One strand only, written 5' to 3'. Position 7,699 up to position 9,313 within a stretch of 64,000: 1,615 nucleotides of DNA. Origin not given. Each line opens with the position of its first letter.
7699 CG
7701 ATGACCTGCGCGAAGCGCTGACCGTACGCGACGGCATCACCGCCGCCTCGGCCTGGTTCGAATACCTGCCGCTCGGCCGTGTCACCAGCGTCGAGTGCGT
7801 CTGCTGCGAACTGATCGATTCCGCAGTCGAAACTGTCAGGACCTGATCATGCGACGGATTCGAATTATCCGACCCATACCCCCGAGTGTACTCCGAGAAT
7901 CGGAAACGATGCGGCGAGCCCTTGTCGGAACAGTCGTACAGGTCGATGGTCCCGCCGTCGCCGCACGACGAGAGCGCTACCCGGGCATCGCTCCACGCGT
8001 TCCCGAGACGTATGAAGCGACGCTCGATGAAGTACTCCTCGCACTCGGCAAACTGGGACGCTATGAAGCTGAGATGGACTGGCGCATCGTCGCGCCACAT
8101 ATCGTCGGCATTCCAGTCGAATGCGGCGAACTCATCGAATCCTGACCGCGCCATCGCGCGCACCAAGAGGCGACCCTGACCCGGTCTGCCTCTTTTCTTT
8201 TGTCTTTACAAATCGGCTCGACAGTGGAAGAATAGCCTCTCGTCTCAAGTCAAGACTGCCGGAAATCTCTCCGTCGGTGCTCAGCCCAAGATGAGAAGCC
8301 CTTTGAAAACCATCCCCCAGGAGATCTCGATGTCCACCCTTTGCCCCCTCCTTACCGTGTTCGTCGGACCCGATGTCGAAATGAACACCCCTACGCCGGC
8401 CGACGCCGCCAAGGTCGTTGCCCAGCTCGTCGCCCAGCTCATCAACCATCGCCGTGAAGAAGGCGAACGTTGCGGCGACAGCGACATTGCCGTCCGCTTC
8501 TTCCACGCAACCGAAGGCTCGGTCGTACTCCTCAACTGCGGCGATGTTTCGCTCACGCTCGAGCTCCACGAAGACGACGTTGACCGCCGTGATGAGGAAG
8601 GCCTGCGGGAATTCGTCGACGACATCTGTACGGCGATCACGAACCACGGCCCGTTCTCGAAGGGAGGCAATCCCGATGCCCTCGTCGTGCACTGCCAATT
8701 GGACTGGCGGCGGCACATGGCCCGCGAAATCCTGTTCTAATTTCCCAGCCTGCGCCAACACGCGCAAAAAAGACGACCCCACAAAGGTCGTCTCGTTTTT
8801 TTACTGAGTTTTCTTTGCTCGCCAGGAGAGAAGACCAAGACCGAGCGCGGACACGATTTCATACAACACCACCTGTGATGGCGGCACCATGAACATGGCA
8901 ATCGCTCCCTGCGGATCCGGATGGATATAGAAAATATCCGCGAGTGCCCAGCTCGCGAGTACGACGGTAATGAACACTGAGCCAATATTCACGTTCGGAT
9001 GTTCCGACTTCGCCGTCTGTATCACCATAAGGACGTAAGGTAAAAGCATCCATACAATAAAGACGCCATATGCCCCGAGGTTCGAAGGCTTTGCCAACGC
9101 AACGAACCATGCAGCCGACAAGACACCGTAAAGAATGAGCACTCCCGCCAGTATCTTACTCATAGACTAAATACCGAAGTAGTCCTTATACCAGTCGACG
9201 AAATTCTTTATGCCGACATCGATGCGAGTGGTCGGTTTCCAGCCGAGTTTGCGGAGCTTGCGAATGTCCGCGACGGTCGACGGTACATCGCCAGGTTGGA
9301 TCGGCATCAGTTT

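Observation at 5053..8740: Tandem array of six paralogous ~100-aa proteins (CCE-motif family) in a high-GC pocket next to a matrixin-like protease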

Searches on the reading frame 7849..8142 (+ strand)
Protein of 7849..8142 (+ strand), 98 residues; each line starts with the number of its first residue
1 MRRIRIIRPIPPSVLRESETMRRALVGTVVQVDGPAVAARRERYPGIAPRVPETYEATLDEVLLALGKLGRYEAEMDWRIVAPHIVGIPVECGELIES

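Call 5: search_protein_families(library=pfam, proteins=[window:7849-8142:+], max_evalue=1)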
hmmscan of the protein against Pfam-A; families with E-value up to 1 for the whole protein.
window:7849-8142:+ (98 aa): 0 families

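Call 49: search_protein_families(library=phrogs, proteins=[window:7849-8142:+], max_evalue=1)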
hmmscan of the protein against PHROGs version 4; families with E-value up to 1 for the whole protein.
window:7849-8142:+ (98 aa): 0 families

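Call 50: search_protein_families(library=padloc, proteins=[window:7849-8142:+], max_evalue=1)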
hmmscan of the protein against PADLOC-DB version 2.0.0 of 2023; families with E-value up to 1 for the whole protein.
window:7849-8142:+ (98 aa): 0 families

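Call 51: search_protein_families(library=ncbifam, proteins=[window:7849-8142:+], max_evalue=1)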
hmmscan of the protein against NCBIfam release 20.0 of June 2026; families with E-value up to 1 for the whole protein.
window:7849-8142:+ (98 aa): 0 families

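Call 52: search_solved_structures(query=A4, max_evalue=10)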
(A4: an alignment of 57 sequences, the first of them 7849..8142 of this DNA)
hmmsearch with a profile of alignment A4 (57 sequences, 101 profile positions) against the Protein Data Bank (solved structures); distinct sequences matched with E-value up to 10: 5.
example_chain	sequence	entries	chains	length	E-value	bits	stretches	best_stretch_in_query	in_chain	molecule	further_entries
9kpu_A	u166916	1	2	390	0.32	14.6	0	15-64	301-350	Cytochrome P450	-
9kpp_A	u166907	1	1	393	0.33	14.6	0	15-64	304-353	Cytochrome P450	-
2an9_A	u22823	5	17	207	0.62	13.7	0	4-59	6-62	Guanylate kinase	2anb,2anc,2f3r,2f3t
1s96_A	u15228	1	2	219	0.75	13.5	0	4-59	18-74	Guanylate kinase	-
7old_Lk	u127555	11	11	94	1.4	12.6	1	25-87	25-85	60S ribosomal protein L38-like protein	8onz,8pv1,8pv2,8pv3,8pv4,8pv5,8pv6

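Call 53: predict_structure(alignment_id=A4)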
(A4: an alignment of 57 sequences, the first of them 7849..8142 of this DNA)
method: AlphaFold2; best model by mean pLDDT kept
length: 98 residues; sequences in the alignment: 57
mean_pLDDT: 96.0   pTM: 0.87
mean pLDDT of the five models: 96.0, 95.2, 95.0, 94.5, 93.0
residues with pLDDT >= 90: 91; 70-90: 6; 50-70: 1; < 50: 0
segments of 3 or more residues with pLDDT < 50: none
pLDDT, mean of each block of 10 residues (from residue 1): 97 91 98 97 95 98 98 97 97 90
secondary structure, 60 per line:
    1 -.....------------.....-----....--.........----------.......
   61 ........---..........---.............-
elements in order: E2-6 H19-23 E29-32 H35-43 E54-58 H59-68 H72-81 E85-89 E93-97

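Call 65: fold_search(model_id=the predicted structure, library=viral)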
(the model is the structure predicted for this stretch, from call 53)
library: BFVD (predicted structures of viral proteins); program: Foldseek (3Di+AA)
matches with E <= 10: 110; with E <= 0.001: 0
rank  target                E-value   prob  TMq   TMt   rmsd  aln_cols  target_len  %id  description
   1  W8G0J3                1.2e-01  0.38  0.36  0.34  11.7       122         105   16  (no name in the UniProt tables at hand)
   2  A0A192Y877            1.3e-01  0.91  0.47  0.50   5.3        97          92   11  Uncharacterized protein [Escherichia phage vB_EcoS_NBD2]
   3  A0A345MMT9            3.7e-01  0.28  0.28  0.28   8.7        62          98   11  (no name in the UniProt tables at hand)
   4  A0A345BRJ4            4.5e-01  0.51  0.44  0.49   5.0       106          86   10  (no name in the UniProt tables at hand)
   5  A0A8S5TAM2            7.8e-01  0.18  0.37  0.31   8.2       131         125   11  Uncharacterized protein [Siphoviridae sp. ctwuP1]
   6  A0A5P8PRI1            8.3e-01  0.33  0.39  0.50   5.1        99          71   14  Uncharacterized protein [Vibrio phage phi50-12]
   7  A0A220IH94            9.3e-01  0.47  0.42  0.60   4.0        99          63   14  (no name in the UniProt tables at hand)
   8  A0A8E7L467            9.3e-01  0.11  0.31  0.31   7.4       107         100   17  (no name in the UniProt tables at hand)
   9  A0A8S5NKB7            1.1e+00  0.23  0.35  0.43   5.8       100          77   10  Uncharacterized protein [Siphoviridae sp. ctK0l2]
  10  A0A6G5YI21            1.2e+00  0.35  0.38  0.28   5.3        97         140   10  (no name in the UniProt tables at hand)
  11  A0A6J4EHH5            1.3e+00  0.16  0.34  0.37   6.4       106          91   10  (no name in the UniProt tables at hand)
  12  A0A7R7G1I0            1.6e+00  0.25  0.46  0.43   5.7       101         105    8  (no name in the UniProt tables at hand)
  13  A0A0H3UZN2            1.8e+00  0.44  0.45  0.69   3.8        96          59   10  (no name in the UniProt tables at hand)
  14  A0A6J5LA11            1.8e+00  0.18  0.35  0.39   4.8       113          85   12  Uncharacterized protein [uncultured Caudovirales phage]
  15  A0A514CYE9            2.1e+00  0.30  0.47  0.62   5.1        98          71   10  (no name in the UniProt tables at hand)
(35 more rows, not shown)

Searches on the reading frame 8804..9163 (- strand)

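Call 5: search_protein_families(library=pfam, proteins=[window:8804-9163:-], max_evalue=1)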
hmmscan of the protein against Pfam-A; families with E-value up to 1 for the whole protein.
window:8804-9163:- (120 aa): 2 families
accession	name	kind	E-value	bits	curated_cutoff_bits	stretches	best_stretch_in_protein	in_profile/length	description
PF10981.13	DUF2788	-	0.015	15.8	25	1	22-41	15-34/51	Protein of unknown function (DUF2788)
PF01027.25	Bax1-I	-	0.12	12.6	34.1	1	5-85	11-93/207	Inhibitor of apoptosis-promoting Bax1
